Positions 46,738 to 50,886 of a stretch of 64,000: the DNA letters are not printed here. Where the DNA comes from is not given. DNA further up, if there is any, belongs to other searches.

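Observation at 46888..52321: Orphan three-gene operon led by a 1283-aa HTH-fused giant protein: candidate undescribed system on the mobile element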

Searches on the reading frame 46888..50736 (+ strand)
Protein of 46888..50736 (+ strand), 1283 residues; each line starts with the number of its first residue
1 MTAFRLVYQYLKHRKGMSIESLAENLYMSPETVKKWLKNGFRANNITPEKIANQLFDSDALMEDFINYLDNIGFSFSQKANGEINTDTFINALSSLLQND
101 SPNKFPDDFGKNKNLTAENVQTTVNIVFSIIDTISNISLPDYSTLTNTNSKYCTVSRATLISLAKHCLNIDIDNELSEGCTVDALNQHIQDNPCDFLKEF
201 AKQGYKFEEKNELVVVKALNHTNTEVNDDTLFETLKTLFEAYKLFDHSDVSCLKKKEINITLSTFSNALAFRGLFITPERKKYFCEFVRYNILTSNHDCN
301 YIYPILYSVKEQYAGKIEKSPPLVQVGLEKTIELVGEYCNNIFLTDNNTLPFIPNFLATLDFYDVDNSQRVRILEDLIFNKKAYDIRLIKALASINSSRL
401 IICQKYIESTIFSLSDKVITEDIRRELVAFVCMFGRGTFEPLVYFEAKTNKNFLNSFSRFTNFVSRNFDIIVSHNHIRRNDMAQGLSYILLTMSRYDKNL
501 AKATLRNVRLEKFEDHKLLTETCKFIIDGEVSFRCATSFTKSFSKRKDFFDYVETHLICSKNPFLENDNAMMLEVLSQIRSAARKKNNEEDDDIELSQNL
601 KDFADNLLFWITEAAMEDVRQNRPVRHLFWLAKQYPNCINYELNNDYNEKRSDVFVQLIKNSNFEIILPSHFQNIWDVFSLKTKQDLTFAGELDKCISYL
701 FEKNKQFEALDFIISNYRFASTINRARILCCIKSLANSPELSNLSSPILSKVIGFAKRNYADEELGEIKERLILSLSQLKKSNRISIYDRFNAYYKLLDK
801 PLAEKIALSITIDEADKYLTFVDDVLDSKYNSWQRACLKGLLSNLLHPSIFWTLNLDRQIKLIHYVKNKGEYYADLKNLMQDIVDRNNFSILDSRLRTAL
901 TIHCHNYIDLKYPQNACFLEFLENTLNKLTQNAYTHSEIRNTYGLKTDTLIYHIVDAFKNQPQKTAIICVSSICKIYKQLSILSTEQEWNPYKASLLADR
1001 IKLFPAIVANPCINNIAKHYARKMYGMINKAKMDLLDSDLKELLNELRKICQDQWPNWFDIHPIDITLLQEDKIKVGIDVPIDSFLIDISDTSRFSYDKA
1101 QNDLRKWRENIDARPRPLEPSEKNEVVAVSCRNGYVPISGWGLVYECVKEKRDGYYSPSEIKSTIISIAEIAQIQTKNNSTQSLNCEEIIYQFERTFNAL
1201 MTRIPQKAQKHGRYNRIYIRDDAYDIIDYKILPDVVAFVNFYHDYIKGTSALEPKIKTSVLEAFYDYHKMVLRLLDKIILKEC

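Call 9: search_protein_families(library=pfam, proteins=[window:46888-50736:+], max_evalue=1)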
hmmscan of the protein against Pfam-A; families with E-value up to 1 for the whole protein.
window:46888-50736:+ (1283 aa): 4 families
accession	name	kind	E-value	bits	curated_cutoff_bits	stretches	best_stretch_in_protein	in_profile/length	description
PF14493.12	HTH_40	-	0.00037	21.2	27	0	925-987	5-68/89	Helix-turn-helix domain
PF01381.28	HTH_3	-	0.033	14.7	23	1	9-40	3-33/55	Helix-turn-helix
PF05043.19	Mga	-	0.1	13.7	21.1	0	8-39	22-53/87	Mga helix-turn-helix domain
PF08220.18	HTH_DeoR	-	0.24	11.6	21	0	9-35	7-33/57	DeoR-like helix-turn-helix domain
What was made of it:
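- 46888..47298 (+): A head, residues 1-137: small helix-turn-helix (about residues 9-45) plus a helical linker. This is the variable part of the protein. Pfam HTH_3 E 0.033 at residues 9-40 (call 9).
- On XRE-family HTH (Pfam HTH_3) for the A head: E 0.033, 14.7 bits against a cut-off of 23, at residues 9-40 (call 9).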

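Call 10: search_protein_families(library=padloc, proteins=[window:46888-50736:+], max_evalue=1)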
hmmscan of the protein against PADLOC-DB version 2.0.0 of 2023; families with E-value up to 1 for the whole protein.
window:46888-50736:+ (1283 aa): 0 families

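Call 11: search_protein_families(library=ncbifam, proteins=[window:46888-50736:+], max_evalue=1)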
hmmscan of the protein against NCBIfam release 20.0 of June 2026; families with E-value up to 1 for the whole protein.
window:46888-50736:+ (1283 aa): 1 family
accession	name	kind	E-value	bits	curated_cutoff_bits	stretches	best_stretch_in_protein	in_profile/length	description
NF033546.1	transpos_IS21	equivalog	0.074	12.6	160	1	11-45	3-33/294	IS21 family transposase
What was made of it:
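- The window's A has no recognisable toxic domain (calls 9-11).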

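Call 13: find_homologous_proteins(query=window:46888-50736:+)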
Query window:46888-50736:+ (1283 aa): 5 proteins with E <= 0.001 among 8000 candidates.
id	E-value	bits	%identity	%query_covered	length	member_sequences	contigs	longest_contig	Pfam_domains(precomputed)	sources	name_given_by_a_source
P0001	0.0e+0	1316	50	100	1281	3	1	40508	-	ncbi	-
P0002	0.0e+0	1243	52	89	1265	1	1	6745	-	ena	-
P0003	0.0e+0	1212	50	92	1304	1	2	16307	-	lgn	-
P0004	0.0e+0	1188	47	100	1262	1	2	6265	-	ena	-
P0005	0.0e+0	1110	43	99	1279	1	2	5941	-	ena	-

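Call 14: find_encoding_contigs(protein=P0001, flank=10000, max_places=3)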
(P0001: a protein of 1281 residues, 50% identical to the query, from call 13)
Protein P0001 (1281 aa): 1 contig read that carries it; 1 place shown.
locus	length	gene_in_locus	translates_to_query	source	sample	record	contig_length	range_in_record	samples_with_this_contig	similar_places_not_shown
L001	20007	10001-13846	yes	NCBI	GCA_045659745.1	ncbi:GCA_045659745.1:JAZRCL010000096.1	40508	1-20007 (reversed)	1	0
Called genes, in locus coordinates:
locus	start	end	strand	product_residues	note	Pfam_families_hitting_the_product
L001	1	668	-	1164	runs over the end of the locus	PF02811:PHP, PF07733:DNA_pol3_alpha, PF17657:DNA_pol3_finger, PF14579:HHH_6, PF01336:tRNA_anti-codon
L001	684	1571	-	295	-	PF14527:LAGLIDADG_WhiA, PF02650:HTH_WhiA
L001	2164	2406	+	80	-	PF14198:TnpV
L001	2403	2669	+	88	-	PF20648:DUF6809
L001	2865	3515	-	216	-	PF27120:YybI_C (weak)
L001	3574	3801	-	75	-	-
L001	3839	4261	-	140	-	-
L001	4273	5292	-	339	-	PF00069:Pkinase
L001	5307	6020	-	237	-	PF01841:Transglut_core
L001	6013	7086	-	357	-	PF13672:PP2C_2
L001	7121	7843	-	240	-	-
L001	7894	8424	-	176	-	-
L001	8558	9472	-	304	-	-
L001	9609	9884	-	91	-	-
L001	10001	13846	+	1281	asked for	-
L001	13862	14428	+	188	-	-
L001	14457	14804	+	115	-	-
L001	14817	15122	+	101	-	-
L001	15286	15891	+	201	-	PF09339:HTH_IclR (weak), PF00717:Peptidase_S24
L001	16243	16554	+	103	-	-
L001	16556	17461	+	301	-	-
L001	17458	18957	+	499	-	PF00239:Resolvase, PF07508:Recombinase, PF13408:Zn_ribbon_recom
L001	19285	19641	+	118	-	PF14198:TnpV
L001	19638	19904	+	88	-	PF20648:DUF6809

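Call 15: find_encoding_contigs(protein=P0003, flank=10000, max_places=3)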
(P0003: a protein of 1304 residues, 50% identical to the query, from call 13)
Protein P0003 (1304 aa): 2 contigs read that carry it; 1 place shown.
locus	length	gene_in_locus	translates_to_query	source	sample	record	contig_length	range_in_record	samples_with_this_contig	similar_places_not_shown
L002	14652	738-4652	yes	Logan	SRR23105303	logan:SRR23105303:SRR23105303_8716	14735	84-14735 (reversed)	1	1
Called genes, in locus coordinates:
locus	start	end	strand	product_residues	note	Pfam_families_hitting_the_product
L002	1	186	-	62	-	?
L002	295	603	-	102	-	-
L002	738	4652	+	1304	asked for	-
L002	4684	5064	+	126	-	-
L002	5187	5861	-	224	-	PF07947:YhhN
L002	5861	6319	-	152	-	PF12802:MarR_2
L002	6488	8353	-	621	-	PF14488:DUF4434, PF00754:F5_F8_type_C (faint)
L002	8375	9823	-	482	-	PF16822:ALGX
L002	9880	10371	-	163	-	PF02163:Peptidase_M50 (faint)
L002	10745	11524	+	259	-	PF03419:Peptidase_U4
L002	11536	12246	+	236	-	PF04542:Sigma70_r2, PF08281:Sigma70_r4_2 (faint), PF04545:Sigma70_r4, PF01381:HTH_3 (weak)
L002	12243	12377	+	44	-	-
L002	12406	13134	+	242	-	PF01936:NYN (weak)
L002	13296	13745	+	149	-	PF02576:RimP_N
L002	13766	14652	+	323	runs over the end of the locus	?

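Call 16: find_encoding_contigs(protein=P0002, flank=10000, max_places=3)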
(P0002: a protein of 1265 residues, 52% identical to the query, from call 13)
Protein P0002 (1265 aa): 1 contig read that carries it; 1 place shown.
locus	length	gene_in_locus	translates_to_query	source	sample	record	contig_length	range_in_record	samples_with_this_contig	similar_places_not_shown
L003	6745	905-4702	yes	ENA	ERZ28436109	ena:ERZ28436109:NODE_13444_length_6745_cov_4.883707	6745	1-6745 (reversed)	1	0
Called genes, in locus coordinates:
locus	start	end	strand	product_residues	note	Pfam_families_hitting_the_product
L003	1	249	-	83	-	?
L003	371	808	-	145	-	-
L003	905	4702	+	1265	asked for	-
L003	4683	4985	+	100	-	-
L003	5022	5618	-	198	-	PF00239:Resolvase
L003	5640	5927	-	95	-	PF20648:DUF6809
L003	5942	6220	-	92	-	-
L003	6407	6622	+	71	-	PF13443:HTH_26, PF01381:HTH_3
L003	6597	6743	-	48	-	?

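Call 17: find_encoding_contigs(protein=P0004, flank=10000, max_places=3)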
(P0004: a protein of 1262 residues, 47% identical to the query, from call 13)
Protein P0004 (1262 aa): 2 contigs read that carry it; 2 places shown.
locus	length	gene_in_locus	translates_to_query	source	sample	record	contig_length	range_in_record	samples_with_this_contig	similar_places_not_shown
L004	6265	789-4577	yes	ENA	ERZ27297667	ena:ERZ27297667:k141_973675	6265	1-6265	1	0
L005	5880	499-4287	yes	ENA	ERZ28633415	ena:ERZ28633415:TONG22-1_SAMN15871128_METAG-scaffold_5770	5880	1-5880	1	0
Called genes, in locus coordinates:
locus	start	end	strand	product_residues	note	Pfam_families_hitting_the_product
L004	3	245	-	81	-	?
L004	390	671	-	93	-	-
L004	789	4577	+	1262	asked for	-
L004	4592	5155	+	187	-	-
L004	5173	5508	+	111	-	-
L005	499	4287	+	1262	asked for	-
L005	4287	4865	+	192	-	-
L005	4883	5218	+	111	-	-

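Call 18: find_encoding_contigs(protein=P0005, flank=10000, max_places=3)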
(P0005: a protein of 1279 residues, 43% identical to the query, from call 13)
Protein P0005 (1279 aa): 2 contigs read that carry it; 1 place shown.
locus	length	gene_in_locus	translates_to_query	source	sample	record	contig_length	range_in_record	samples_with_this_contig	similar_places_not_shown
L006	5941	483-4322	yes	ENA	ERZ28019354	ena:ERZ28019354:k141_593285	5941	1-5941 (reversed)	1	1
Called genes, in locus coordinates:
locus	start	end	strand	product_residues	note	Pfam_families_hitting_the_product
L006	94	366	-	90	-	-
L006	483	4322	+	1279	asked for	-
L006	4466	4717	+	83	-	-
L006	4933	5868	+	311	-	PF01261:AP_endonuc_2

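Call 27: search_solved_structures(query=A1, max_evalue=10)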
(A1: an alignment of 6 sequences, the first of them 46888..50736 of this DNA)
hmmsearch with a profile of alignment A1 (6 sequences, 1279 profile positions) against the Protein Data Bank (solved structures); distinct sequences matched with E-value up to 10: 1.
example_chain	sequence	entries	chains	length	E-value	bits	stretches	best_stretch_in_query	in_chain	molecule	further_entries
6zuy_A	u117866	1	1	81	1.3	9.8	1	706-777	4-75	Transcription elongation factor A protein 1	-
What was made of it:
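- On DSR2: A PDB profile search found nothing (call 27).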

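Call 40: search_protein_families(library=pfam, proteins=[L001:14457-14801:+, L001:14817-15119:+], max_evalue=0.1)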
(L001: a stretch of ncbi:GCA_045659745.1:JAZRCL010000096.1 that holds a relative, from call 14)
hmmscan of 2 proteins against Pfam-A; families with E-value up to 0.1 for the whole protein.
L001:14457-14801:+ (115 aa): 2 families
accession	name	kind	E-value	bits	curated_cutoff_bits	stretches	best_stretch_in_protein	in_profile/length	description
PF00140.25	Sigma70_r1_2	-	0.00013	22.3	22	1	11-36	8-33/34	Sigma-70 factor, region 1.2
PF17086.10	HV_small_capsid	-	0.048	14.4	25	1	11-64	3-56/77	Small capsid protein of Herpesviridae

L001:14817-15119:+ (101 aa): 0 families

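Call 54: find_related_loci(query=A2, collection=genome_contigs, flank=10000)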
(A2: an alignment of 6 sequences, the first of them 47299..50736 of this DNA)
Query A2 (1146 aa) in genome_contigs; peptide patterns used: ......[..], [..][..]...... (x = any residue, [..] = any of these).
29 stretches matched a pattern; 4 encode a relative of the query (tblastn E <= 1e-3); 2 distinct loci.
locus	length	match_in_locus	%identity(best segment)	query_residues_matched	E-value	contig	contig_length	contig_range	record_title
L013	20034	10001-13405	54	1-1145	0e+0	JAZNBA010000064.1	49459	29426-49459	MAG: Eubacteriales bacterium isolate T1900044743_TS20190209.MAGScoT_cleanbin_000081 SGB_2092_k141_1227272, whole genome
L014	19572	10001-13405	54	1-1145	0e+0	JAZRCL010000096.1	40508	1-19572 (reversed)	MAG: Eubacteriales bacterium isolate T1900045514_YK20190208.MAGScoT_cleanbin_000020 SGB_7588_k141_948142, whole genome s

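Call 58: search_protein_representatives(alignment_id=A2)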
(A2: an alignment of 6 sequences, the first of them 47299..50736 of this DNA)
Query: 6 sequences, 1134 profile positions. Proteins with E-value up to 0.001 (for the whole library): 27; up to 1e-10: 23; up to 1e-30: 16. The best 27 are listed.
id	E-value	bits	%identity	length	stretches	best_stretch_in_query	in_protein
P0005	0.0e+00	2047.9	-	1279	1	1-1133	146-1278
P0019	0.0e+00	1181.4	-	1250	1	2-1133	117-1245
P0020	7.4e-255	865.2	-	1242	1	2-1122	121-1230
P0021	2.9e-156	538.7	-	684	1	1-509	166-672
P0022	2.3e-149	515.8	-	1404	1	3-1126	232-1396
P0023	5.0e-92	325.9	-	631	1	515-1128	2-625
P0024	2.3e-69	250.9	-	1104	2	508-1131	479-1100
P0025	1.2e-59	218.7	-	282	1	850-1129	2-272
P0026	2.1e-51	191.4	-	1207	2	517-1117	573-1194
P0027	1.9e-46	175.0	-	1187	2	560-980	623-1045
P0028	1.7e-45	171.9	-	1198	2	537-1111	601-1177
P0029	1.1e-43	165.9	-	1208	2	571-912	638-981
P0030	4.3e-38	147.3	-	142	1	995-1131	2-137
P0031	1.3e-36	142.4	-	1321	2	4-353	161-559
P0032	3.2e-36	141.1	-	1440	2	34-327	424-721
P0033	1.7e-34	135.4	-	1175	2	365-974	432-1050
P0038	4.6e-18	81.0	-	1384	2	39-322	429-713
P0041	2.4e-08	48.8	-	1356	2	620-962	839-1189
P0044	2.7e-05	38.7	-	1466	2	68-391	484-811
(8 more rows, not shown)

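Call 61: search_protein_families(library=pfam, alignment_id=A7, max_evalue=0.001)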
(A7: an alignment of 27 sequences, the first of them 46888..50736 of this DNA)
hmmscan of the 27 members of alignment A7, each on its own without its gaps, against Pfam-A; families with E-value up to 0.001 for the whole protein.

A. member 1, window:46888-50736:+ (1283 aa): 1 family
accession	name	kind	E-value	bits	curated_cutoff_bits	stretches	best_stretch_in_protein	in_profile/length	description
PF14493.12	HTH_40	-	0.00037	21.2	27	0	925-987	5-68/89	Helix-turn-helix domain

B. families by the number of members that match (of 27 scanned): 6 families
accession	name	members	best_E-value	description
PF13676.11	TIR_2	5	2e-10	TIR domain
PF00069.31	Pkinase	4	1.2e-19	Protein kinase domain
PF00486.34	Trans_reg_C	1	4.6e-09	Transcriptional regulatory protein, C terminal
PF07714.23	PK_Tyr_Ser-Thr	1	0.00016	Protein tyrosine and serine/threonine kinase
PF14493.12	HTH_40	1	0.00037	Helix-turn-helix domain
PF24768.1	ARM_ARMC5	1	0.00055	ARMC5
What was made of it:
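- On DSR2: The heads are TIR, kinase, HTH or winged helix (calls 9, 61).
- On STAND NTPase sensors (Avs, MalT-like): No AAA/NACHT/NB-ARC hit (calls 9, 11, 61).
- On TIR-domain NADase effectors (for relatives, not the window's A): TIR_2 in 5 members, best E 2e-10 (call 61).
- Pfam on the members finds TIR_2 in 5, Pkinase in 4 and Trans_reg_C in 1 (call 61).
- Tried and rejected: I treat it as spurious (calls 9, 61).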

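Call 67: find_encoding_contigs(protein=P0026, flank=8000, max_places=3)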
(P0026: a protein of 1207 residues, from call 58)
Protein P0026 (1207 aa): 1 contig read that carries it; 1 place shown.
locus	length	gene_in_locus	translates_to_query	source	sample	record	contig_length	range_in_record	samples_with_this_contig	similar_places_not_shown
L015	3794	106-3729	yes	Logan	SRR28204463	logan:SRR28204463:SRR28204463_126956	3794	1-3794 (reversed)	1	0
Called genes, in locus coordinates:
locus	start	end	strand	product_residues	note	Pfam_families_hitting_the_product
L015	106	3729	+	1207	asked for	PF13676:TIR_2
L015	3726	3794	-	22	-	?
